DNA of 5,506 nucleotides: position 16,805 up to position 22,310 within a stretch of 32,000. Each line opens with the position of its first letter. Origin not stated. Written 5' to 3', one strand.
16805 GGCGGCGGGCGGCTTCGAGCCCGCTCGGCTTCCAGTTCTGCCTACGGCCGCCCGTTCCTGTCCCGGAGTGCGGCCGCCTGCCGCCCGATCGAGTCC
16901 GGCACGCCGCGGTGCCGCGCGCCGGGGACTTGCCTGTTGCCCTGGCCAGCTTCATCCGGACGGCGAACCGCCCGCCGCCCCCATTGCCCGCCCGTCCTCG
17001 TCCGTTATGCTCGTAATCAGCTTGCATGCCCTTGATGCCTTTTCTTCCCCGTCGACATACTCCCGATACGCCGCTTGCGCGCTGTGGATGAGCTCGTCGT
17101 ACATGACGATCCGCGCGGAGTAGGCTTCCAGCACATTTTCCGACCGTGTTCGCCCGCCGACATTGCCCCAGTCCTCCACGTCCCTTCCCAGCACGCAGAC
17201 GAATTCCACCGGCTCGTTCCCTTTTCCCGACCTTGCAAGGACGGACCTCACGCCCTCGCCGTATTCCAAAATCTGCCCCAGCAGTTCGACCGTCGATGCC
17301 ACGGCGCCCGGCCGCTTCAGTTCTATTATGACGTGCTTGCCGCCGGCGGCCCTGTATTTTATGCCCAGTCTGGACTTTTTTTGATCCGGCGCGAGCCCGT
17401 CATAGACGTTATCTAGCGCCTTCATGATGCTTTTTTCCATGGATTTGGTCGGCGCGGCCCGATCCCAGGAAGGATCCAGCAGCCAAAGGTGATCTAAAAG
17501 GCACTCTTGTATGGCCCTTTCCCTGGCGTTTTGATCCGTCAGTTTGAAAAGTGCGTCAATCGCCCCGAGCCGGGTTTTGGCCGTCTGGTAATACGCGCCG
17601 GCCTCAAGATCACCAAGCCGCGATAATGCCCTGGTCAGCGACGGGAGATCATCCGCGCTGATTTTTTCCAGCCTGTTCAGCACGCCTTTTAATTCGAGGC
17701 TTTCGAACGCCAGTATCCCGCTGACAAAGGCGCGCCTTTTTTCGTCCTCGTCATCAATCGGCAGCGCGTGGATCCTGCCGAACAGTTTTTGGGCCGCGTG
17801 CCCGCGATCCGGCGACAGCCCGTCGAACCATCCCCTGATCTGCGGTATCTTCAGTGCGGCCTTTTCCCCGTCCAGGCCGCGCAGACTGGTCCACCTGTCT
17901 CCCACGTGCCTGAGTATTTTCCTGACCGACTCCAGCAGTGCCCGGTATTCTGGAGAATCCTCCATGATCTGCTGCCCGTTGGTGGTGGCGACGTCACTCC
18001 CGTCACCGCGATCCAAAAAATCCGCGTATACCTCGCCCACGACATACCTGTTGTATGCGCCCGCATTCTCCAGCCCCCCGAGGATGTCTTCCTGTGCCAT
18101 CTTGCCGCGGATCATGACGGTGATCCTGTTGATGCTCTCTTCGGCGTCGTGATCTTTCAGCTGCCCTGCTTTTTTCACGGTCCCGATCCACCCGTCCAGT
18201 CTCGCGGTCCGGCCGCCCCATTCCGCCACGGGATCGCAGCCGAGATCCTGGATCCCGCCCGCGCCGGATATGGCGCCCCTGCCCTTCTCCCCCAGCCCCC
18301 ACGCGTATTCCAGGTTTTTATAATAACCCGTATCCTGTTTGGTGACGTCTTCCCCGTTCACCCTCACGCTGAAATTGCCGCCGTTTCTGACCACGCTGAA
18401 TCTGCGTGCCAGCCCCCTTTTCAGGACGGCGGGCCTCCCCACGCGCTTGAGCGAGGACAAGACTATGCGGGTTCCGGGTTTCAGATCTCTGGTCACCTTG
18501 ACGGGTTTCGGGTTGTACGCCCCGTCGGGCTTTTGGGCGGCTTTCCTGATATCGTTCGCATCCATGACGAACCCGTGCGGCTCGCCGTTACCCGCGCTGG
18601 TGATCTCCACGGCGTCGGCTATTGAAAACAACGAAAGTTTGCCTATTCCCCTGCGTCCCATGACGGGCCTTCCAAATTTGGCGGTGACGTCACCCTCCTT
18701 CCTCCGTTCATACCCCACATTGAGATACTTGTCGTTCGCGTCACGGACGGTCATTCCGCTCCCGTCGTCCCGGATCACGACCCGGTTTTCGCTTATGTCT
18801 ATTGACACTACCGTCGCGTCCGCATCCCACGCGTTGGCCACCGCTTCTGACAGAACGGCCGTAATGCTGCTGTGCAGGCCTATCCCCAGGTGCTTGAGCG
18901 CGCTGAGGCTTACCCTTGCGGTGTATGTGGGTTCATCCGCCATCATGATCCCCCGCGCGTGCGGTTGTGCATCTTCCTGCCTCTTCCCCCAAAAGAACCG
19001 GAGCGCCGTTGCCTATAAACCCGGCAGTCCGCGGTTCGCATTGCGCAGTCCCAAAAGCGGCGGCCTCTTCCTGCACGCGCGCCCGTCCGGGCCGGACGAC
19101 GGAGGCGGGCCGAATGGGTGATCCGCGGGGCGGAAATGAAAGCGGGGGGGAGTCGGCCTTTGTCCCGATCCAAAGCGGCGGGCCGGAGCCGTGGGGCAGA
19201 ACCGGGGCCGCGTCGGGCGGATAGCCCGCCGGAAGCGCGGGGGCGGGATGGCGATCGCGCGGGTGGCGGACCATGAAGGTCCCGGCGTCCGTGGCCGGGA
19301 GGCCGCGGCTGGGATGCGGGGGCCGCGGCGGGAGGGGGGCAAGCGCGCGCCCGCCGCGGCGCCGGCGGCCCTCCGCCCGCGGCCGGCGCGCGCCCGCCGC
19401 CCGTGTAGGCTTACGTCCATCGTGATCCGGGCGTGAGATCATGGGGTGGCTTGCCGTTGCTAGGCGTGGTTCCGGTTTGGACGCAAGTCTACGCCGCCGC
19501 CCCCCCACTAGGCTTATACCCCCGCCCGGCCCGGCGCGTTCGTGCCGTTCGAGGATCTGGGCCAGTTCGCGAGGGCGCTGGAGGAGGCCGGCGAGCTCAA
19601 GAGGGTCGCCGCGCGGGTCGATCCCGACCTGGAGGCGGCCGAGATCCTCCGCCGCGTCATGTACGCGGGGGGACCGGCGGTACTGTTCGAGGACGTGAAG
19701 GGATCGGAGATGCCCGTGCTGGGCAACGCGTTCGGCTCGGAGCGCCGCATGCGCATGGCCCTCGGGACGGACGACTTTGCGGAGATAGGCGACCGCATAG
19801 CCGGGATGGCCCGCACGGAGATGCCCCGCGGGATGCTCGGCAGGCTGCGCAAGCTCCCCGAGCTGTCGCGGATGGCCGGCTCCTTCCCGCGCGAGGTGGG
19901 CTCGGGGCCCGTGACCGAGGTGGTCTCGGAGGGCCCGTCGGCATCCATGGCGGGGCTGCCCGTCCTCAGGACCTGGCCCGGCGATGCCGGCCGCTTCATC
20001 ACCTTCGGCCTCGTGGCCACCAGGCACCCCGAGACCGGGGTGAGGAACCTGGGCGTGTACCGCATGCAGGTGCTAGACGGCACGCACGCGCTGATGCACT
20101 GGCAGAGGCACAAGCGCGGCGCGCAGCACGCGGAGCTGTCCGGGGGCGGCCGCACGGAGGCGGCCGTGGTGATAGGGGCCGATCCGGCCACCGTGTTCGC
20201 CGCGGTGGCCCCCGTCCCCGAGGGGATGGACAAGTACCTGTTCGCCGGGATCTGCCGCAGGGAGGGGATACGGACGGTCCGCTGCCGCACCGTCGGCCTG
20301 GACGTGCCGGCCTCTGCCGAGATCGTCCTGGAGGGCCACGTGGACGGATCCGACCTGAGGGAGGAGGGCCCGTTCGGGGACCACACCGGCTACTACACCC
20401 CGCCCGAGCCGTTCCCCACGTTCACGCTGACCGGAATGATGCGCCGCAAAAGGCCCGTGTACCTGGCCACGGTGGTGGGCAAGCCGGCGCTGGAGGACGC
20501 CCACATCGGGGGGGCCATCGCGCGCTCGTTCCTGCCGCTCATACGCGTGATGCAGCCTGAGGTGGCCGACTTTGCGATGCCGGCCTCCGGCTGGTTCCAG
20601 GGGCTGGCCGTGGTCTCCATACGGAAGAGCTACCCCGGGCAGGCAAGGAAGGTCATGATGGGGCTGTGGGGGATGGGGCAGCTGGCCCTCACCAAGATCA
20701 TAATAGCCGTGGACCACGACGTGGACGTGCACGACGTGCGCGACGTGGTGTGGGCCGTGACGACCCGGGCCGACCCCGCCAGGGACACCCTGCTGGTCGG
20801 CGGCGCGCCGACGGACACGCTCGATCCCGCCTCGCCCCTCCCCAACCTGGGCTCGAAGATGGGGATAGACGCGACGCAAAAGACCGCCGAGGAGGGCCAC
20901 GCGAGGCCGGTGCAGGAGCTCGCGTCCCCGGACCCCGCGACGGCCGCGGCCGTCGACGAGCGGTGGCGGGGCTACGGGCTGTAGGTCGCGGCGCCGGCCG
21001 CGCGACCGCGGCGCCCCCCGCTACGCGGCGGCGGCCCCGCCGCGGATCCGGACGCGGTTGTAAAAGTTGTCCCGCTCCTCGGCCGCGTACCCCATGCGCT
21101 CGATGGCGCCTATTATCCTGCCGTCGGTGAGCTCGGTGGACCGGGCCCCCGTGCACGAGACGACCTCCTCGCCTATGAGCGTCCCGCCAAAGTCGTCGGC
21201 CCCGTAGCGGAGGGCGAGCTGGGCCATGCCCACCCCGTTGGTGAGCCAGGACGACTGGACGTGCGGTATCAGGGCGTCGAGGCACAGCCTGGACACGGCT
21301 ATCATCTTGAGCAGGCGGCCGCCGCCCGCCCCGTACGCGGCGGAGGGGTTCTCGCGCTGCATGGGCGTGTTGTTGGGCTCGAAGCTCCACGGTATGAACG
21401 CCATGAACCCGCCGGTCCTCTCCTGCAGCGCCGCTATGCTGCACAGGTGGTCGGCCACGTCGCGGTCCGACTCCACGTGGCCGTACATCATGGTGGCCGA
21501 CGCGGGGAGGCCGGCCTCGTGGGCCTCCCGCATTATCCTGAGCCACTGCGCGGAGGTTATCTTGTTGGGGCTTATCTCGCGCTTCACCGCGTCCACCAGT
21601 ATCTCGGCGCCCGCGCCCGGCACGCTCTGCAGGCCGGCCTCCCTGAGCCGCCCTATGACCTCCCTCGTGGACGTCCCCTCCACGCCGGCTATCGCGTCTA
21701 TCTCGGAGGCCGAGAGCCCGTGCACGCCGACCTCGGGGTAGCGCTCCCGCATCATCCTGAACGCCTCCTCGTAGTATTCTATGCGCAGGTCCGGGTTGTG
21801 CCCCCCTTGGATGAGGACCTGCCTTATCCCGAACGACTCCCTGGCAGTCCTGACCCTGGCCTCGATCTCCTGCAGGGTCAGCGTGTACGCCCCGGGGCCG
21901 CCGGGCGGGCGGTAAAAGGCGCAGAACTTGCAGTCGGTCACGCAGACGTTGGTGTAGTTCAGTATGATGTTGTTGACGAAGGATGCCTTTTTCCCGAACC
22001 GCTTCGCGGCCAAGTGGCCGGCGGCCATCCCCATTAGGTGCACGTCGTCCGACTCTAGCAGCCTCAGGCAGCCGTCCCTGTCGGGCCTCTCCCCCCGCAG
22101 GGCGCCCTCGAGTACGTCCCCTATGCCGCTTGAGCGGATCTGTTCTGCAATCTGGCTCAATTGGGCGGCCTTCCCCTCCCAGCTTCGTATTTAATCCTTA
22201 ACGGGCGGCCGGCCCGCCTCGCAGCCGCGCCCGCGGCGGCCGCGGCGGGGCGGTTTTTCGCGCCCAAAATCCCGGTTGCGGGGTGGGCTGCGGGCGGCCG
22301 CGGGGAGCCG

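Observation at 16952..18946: Lone GHKL ATPase fused to a restriction-endonuclease-like (DUF4263/Shedu-like) C-terminus in an AT-shifted island: candidate single-gene defence module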

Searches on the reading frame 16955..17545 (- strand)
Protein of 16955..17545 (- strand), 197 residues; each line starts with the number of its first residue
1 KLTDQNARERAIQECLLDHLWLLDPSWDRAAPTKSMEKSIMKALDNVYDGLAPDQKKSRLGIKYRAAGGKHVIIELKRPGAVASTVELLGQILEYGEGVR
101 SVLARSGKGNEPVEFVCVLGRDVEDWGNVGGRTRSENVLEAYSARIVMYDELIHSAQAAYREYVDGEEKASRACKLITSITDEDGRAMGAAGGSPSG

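Call 47: predict_structure(alignment_id=A3)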
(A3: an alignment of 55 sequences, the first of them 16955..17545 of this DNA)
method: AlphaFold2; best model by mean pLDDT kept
length: 197 residues; sequences in the alignment: 55
mean_pLDDT: 84.4   pTM: 0.74
mean pLDDT of the five models: 84.4, 83.8, 83.1, 81.3, 80.4
residues with pLDDT >= 90: 109; 70-90: 49; 50-70: 37; < 50: 2
segments of 3 or more residues with pLDDT < 50: none
pLDDT, mean of each block of 10 residues (from residue 1): 75 78 68 86 96 94 89 94 96 96 95 95 96 97 94 82 77 60 57 55
secondary structure, 60 per line:
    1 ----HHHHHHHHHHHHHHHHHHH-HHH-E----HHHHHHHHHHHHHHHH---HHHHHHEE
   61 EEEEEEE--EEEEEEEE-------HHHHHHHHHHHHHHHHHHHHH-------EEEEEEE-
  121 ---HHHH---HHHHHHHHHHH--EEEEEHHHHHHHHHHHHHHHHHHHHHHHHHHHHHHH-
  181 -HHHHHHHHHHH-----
elements in order: H5-23 H34-49 H53-58 E59-67 E70-77 H85-105 E113-119 H124-127 H131-141 E144-148 H149-179 H182-192

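Call 52: fold_search(model_id=the predicted structure, library=pdb)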
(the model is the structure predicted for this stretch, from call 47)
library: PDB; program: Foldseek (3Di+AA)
matches with E <= 10: 762; with E <= 0.001: 0
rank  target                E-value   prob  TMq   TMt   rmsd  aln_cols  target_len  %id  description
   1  8ti9_B                7.4e-03  0.99  0.41  0.43   6.5       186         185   12  CryoEM structure of octamer assembly of Shedu nuclease domain from Bacillus cereus (released 2024-07-31)
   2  8ti9_C                9.9e-03  0.92  0.34  0.35  12.3       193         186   13  CryoEM structure of octamer assembly of Shedu nuclease domain from Bacillus cereus (released 2024-07-31)
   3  2inb                  6.0e-02  0.60  0.28  0.38  10.8       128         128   13  Crystal structure of an XisH family protein (ZP_00107633.1) from Nostoc punctiforme PCC 73102 at 1.60 A resolution (released 2006-10-24)
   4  5zva_B                7.2e-02  0.72  0.22  0.23   6.6        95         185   12  APOBEC3F Chimeric Catalytic Domain in Complex with DNA(dC9) (released 2018-11-21)
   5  9iqc                  9.7e-02  0.18  0.19  0.17  16.1       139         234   11  Monooxygenase dependent on riboflavin with dCMP and FAD (released 2025-07-16)
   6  5hx5_B                1.0e-01  0.60  0.24  0.27   8.5       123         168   11  APOBEC3F Catalytic Domain Crystal Structure (released 2016-05-18)
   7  7oyc_D2               1.2e-01  0.51  0.27  0.24  13.3       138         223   12  Cryo-EM structure of the Xenopus egg 80S ribosome (released 2022-07-20)
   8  5zva_A                1.2e-01  0.60  0.22  0.23   6.3        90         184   11  APOBEC3F Chimeric Catalytic Domain in Complex with DNA(dC9) (released 2018-11-21)
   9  3vow_A                1.3e-01  0.69  0.23  0.24   5.8        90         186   10  Crystal Structure of the Human APOBEC3C having HIV-1 Vif-binding Interface (released 2012-10-03)
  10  3vm8_A                1.6e-01  0.66  0.22  0.23   5.8        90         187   10  Crystal structure of the human APOBEC3C having HIV-1 Vif-binding interface (released 2012-10-03)
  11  8ti8_B                1.7e-01  0.44  0.32  0.29  13.1       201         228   12  CryoEM structure of Shedu from Bacillus cereus (released 2024-07-31)
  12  4uyb                  1.7e-01  0.44  0.30  0.18  10.4       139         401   15  Crystal structure of SEC14-like protein 3 (released 2014-09-24)
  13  7uu5_A                1.8e-01  0.63  0.22  0.13   5.6        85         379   13  Crystal structure of APOBEC3G complex with 5'-Overhang dsRNA (released 2023-01-11)
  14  5izh_A                1.8e-01  0.16  0.22  0.24  16.7       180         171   10  Lassa virus L protein cap-snatching endonuclease. apo form (released 2016-06-29)
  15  8whx_d                2.1e-01  0.41  0.28  0.27  12.3       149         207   13  Cryo- EM structure of Mycobacterium smegmatis 70S ribosome and RafH. (released 2024-02-28)
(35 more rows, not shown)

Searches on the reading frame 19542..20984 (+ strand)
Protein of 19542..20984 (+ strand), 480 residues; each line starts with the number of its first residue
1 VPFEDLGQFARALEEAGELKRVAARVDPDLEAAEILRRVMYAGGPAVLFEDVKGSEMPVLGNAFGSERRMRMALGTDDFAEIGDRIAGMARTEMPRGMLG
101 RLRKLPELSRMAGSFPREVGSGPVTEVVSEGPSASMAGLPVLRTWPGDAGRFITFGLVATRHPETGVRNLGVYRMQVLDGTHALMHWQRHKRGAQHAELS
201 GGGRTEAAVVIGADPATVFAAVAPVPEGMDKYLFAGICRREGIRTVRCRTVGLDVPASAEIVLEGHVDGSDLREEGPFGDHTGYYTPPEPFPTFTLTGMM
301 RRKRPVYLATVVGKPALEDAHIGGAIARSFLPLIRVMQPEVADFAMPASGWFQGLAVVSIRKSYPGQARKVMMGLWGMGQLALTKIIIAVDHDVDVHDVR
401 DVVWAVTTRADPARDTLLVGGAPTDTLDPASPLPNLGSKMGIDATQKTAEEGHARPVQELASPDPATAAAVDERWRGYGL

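Call 11: search_protein_families(library=pfam, proteins=[window:19542-20984:+], max_evalue=0.01)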
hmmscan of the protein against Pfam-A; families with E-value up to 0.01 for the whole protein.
window:19542-20984:+ (480 aa): 3 families
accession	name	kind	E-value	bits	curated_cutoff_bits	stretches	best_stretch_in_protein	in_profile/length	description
PF01977.22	UbiD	-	1.1e-72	244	23.3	1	119-315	3-206/206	3-octaprenyl-4-hydroxybenzoate carboxy-lyase Rift-related domain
PF20696.2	UbiD_C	-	2.4e-45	154.1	24.2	1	321-444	2-127/127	3-octaprenyl-4-hydroxybenzoate carboxy-lyase C-terminal domain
PF20695.2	UbiD_N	-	1.2e-27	96.3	24.3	1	12-86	3-78/78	3-octaprenyl-4-hydroxybenzoate carboxy-lyase N-terminal domain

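Call 38: find_homologous_proteins(query=window:19542-20984:+, max_evalue=1e-30)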
Query window:19542-20984:+ (480 aa): 8000 proteins with E <= 1e-30 among 8000 candidates; the best 120 are listed.
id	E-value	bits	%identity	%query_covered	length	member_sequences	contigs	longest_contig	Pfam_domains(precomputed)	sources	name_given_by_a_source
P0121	0.0e+0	1077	100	100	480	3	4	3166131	PF20696.3,PF01977.23,PF20695.3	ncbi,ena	-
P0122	1.8e-253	860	80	100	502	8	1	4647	PF20696.3,PF01977.23,PF20695.3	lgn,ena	-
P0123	2.8e-245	833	77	100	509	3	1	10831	PF20696.3,PF01977.23,PF20695.3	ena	-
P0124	4.0e-245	832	77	100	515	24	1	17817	PF20696.3,PF01977.23,PF20695.3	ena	-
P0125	1.4e-244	831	77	100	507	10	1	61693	PF20696.3,PF01977.23,PF20695.3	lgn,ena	-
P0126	2.6e-242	823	77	100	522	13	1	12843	PF20696.3,PF01977.23,PF20695.3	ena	-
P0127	2.6e-242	823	76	99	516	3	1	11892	PF20696.3,PF01977.23,PF20695.3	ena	-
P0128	6.4e-242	822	76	100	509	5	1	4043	PF20696.3,PF01977.23,PF20695.3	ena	-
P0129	9.1e-242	821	75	100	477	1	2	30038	PF20696.3,PF01977.23,PF20695.3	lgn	-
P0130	7.6e-241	818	76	100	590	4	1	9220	PF20696.3,PF01977.23,PF20695.3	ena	-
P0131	1.7e-240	817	77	100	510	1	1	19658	PF20696.3,PF01977.23,PF20695.3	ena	-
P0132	1.3e-238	811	74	100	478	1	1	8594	PF20696.3,PF01977.23,PF20695.3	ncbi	-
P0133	1.2e-236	804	76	100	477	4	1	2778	PF20696.3,PF01977.23,PF20695.3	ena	-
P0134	2.2e-236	804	75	100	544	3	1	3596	PF20696.3,PF01977.23,PF20695.3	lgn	-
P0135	7.9e-236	802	74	100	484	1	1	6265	PF20696.3,PF01977.23,PF20695.3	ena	-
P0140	7.2e-234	795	74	100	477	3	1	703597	PF20696.3,PF01977.23,PF20695.3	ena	-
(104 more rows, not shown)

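Call 45: find_encoding_contigs(protein=P0121, flank=4000, max_places=4)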
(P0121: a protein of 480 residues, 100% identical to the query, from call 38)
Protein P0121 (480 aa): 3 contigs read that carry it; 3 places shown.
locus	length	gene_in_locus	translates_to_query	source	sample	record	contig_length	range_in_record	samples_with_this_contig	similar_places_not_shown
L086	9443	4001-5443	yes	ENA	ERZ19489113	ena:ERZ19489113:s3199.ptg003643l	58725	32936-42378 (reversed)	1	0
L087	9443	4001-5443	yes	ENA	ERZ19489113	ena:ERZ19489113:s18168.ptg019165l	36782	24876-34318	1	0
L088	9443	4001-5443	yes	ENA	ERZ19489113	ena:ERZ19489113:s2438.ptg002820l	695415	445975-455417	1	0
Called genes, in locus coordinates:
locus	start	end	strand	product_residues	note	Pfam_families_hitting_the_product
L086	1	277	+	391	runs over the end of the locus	-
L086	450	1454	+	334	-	PF13518:HTH_28 (weak), PF13551:HTH_29, PF13565:HTH_32, PF13592:HTH_33 (weak), PF13358:DDE_3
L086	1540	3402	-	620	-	PF13589:HATPase_c_3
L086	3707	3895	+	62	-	-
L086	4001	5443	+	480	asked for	PF20695:UbiD_N, PF01977:UbiD, PF20696:UbiD_C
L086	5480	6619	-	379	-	PF04055:Radical_SAM, PF19288:CofH_C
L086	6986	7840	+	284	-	PF01791:DeoC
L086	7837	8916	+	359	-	PF01959:DHQS, PF26558:DHQS_2nd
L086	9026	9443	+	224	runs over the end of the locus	PF01487:DHquinase_I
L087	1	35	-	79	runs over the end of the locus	-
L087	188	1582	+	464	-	-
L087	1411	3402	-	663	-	PF13589:HATPase_c_3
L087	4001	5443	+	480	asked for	PF20695:UbiD_N, PF01977:UbiD, PF20696:UbiD_C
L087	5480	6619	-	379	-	PF04055:Radical_SAM, PF19288:CofH_C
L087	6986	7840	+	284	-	PF01791:DeoC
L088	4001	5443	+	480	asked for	PF20695:UbiD_N, PF01977:UbiD, PF20696:UbiD_C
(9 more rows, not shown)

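Call 66: find_encoding_contigs(protein=P0125, flank=7000, max_places=2)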
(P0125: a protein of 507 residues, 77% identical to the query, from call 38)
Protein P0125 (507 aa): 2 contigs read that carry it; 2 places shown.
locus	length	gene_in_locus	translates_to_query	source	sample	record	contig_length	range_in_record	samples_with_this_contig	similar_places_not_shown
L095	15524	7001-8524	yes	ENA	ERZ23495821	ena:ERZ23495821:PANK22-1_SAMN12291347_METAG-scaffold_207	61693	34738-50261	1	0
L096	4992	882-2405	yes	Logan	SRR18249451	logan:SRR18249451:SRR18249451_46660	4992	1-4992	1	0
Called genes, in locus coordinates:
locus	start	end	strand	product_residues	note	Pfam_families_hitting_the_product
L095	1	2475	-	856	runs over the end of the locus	PF00270:DEAD, PF04851:ResIII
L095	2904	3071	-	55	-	-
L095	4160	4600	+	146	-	PF00578:AhpC-TSA, PF08534:Redoxin, PF13911:AhpC-TSA_2 (weak)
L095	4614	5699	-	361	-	-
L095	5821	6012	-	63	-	-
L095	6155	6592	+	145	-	-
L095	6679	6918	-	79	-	-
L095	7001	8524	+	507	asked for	PF20695:UbiD_N, PF01977:UbiD, PF20696:UbiD_C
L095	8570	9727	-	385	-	PF04055:Radical_SAM, PF19288:CofH_C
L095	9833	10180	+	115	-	-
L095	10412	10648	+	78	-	-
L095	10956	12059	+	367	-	PF02661:Fic (weak)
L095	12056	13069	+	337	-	PF02661:Fic (weak)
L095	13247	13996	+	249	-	PF01791:DeoC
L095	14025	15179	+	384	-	PF01959:DHQS, PF26558:DHQS_2nd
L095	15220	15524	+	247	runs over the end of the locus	PF01487:DHquinase_I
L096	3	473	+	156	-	?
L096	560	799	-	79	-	-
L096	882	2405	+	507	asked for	PF20695:UbiD_N, PF01977:UbiD, PF20696:UbiD_C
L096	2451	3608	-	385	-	PF04055:Radical_SAM, PF19288:CofH_C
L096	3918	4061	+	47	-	-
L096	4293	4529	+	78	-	-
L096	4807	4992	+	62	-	?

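Call 67: find_encoding_contigs(protein=P0140, flank=7000, max_places=2)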
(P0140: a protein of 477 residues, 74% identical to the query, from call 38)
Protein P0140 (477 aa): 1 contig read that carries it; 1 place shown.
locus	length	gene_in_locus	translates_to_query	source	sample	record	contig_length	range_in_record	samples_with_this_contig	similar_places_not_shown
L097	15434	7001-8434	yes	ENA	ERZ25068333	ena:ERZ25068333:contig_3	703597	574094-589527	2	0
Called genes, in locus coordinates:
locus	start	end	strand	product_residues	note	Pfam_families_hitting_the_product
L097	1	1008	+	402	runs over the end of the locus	PF05201:GlutR_N, PF01488:Shikimate_DH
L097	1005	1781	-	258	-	PF00970:FAD_binding_6 (weak), PF00175:NAD_binding_1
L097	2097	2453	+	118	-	-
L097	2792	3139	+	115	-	-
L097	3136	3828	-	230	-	-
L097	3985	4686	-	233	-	PF00230:MIP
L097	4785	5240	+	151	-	PF00578:AhpC-TSA, PF08534:Redoxin, PF13911:AhpC-TSA_2 (weak)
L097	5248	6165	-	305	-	-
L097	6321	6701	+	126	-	-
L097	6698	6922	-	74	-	-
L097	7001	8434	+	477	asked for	PF20695:UbiD_N, PF01977:UbiD, PF20696:UbiD_C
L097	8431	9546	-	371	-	PF04055:Radical_SAM, PF19288:CofH_C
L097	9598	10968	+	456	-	PF07719:TPR_2 (faint), PF13428:TPR_14 (faint), PF13432:TPR_16 (faint), PF14559:TPR_19 (faint), PF00413:Peptidase_M10 (weak)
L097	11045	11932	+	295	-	PF08271:Zn_Ribbon_TF, PF00382:TFIIB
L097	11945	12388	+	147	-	PF00582:Usp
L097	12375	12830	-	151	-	PF01625:PMSR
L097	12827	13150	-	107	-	PF20393:Pro_CA_2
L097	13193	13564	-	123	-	PF20364:DUF6659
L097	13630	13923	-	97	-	-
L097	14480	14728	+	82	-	-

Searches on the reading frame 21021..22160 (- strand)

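Call 11: search_protein_families(library=pfam, proteins=[window:21021-22160:-], max_evalue=0.01)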
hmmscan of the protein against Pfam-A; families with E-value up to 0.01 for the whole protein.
window:21021-22160:- (379 aa): 2 families
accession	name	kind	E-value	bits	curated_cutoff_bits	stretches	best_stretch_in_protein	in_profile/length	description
PF19288.4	CofH_C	-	1.2e-23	83.7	27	1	251-369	3-118/125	CofH/MqnC C-terminal region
PF04055.27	Radical_SAM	-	2.1e-23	83.7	29.5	1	68-239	2-163/166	Radical SAM superfamily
